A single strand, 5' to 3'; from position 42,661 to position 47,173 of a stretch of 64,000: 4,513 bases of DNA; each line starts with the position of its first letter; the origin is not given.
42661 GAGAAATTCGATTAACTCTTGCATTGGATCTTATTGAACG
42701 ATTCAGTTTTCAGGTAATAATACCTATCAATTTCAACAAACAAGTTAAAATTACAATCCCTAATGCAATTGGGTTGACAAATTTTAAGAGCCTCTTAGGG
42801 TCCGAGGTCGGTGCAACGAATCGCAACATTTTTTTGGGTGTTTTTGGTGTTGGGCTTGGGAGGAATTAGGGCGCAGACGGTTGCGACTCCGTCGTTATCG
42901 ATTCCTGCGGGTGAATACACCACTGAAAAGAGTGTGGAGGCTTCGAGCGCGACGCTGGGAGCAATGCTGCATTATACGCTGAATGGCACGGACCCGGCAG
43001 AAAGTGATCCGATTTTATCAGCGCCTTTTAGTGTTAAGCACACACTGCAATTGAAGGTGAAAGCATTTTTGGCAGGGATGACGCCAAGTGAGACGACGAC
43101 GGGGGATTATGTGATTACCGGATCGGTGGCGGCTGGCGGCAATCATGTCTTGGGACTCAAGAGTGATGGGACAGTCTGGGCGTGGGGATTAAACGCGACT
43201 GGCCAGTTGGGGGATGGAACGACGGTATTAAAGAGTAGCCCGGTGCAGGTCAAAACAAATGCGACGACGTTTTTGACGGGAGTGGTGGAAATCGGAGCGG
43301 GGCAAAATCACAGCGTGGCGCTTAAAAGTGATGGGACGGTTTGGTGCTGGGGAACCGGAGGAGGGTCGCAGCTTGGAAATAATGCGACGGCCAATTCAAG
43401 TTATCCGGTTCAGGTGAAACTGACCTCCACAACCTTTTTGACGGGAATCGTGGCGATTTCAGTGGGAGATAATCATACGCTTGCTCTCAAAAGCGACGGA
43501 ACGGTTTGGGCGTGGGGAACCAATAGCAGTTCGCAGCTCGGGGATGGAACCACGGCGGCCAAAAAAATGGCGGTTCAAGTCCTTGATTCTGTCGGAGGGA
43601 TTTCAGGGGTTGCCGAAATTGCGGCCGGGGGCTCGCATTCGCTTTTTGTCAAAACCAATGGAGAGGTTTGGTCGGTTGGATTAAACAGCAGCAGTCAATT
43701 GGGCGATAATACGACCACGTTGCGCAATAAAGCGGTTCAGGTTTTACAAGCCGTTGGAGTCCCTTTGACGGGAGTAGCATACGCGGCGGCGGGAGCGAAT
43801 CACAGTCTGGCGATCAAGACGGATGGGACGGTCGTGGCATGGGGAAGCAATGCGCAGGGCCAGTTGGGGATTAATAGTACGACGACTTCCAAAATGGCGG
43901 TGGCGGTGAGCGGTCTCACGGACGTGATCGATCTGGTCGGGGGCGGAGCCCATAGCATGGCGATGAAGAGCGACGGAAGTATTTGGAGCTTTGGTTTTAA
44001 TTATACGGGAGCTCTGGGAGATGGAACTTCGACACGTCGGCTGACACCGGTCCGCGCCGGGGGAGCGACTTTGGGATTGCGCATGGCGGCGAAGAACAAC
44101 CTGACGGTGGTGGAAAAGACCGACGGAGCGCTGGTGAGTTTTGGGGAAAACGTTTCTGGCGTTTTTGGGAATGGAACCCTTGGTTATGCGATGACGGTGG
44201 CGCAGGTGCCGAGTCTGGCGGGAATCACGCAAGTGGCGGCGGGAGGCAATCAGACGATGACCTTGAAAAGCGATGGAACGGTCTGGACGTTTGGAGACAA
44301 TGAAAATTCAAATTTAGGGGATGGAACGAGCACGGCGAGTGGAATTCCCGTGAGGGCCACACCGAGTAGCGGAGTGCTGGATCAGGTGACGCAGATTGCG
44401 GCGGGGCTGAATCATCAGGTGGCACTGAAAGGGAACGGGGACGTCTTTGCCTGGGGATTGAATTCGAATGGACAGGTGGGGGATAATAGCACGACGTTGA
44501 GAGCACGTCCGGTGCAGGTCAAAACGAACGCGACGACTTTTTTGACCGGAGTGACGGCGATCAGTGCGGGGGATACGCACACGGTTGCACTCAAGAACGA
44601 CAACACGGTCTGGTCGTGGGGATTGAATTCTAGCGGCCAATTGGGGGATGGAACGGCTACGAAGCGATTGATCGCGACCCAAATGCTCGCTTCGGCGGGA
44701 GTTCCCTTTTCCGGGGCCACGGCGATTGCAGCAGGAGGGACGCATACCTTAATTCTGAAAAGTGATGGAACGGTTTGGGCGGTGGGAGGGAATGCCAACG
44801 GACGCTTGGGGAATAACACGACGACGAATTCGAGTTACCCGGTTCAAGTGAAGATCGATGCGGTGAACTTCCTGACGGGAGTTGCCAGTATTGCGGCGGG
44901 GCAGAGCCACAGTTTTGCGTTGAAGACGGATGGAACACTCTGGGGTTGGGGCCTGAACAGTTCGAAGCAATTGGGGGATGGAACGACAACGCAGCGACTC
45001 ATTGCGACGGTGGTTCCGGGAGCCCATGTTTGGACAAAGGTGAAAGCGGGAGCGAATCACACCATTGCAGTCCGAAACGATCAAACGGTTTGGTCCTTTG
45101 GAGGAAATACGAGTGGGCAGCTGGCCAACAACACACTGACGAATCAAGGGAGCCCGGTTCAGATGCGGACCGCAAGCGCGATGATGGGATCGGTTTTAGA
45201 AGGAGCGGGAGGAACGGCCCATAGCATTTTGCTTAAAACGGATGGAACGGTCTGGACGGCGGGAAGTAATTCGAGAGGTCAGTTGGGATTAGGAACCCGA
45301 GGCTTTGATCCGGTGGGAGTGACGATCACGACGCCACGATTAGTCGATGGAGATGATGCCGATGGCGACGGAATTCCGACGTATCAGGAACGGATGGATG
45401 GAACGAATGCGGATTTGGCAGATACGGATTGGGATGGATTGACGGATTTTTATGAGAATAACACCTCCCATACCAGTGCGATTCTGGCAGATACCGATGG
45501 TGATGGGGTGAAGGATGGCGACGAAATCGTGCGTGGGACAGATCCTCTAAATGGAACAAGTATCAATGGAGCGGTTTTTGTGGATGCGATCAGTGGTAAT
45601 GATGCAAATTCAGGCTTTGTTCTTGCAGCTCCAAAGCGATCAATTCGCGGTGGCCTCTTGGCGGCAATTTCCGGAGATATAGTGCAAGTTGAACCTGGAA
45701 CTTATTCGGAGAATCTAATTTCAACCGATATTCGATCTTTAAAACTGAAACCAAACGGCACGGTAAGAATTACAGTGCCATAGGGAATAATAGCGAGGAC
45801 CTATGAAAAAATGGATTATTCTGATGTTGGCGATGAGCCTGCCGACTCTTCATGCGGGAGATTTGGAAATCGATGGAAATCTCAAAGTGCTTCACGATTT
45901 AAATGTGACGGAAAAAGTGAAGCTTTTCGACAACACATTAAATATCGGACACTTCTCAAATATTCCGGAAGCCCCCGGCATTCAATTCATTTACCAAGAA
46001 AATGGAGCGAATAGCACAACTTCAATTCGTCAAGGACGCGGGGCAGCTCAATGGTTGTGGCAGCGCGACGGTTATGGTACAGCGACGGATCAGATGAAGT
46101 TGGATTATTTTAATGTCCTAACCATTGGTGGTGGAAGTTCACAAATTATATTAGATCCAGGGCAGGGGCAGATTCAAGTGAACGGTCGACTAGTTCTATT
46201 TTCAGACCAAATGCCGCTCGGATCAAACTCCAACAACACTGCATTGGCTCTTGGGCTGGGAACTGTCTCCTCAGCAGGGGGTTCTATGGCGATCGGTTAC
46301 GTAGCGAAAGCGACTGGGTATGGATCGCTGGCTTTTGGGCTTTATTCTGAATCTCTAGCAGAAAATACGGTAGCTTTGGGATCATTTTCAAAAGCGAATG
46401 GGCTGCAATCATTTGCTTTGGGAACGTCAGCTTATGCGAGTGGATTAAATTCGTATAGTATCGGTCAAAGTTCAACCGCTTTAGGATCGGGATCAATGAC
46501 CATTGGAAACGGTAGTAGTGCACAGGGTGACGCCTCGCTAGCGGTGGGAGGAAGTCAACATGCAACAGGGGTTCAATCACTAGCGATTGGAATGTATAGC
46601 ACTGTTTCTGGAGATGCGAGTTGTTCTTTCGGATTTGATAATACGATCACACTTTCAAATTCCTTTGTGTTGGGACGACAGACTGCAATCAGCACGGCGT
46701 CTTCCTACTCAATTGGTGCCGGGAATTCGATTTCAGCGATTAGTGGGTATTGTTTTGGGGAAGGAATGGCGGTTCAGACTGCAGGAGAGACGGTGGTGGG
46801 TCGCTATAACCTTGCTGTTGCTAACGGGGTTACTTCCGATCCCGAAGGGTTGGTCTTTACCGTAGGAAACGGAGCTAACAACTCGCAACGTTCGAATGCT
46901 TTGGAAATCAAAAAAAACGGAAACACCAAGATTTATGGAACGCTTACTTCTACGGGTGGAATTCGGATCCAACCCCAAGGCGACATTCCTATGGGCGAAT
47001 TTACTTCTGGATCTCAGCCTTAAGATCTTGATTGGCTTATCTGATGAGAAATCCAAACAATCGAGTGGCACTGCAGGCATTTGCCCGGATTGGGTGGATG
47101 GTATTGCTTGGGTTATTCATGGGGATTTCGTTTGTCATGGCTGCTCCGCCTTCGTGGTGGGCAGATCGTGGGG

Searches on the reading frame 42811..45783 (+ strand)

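Call 91: search_protein_families(library=pfam, proteins=[window:42811-45783:+], max_evalue=0.001)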
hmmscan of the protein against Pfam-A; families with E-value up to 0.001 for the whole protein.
window:42811-45783:+ (990 aa): 7 families
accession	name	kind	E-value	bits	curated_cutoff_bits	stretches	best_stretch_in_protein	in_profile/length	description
PF25390.1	WD40_RLD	-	1.1e-169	565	150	3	101-415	33-344/363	RCC1-like domain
PF00415.24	RCC1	-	2.5e-113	371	21.7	12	119-171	1-50/50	Regulator of chromosome condensation (RCC1) repeat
PF13540.12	RCC1_2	-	6.8e-111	360.1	22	12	581-610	1-30/30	Regulator of chromosome condensation (RCC1) repeat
PF25384.1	Alsin_RLD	-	1e-36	127.5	100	2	579-676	275-373/405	Alsin RCC1-like domain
PF13290.12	CHB_HEX_C_1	-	1.2e-10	41.6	22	1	32-97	2-67/67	Chitobiase/beta-hexosaminidase C-terminal domain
PF13287.12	Fn3_assoc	-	6.2e-07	29.9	23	1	45-100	4-59/59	Fn3 associated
PF18884.5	TSP3_bac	-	3e-05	24.2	25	1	894-914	1-21/22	Bacterial TSP3 repeat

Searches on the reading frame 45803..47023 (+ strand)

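Call 91: search_protein_families(library=pfam, proteins=[window:45803-47023:+], max_evalue=0.001)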
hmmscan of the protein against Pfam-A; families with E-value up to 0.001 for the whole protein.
window:45803-47023:+ (406 aa): 1 family
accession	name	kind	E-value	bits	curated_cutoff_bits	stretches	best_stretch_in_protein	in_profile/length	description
PF05658.19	YadA_head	-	8.1e-14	52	25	2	187-210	4-27/27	YadA head domain repeat (2 copies)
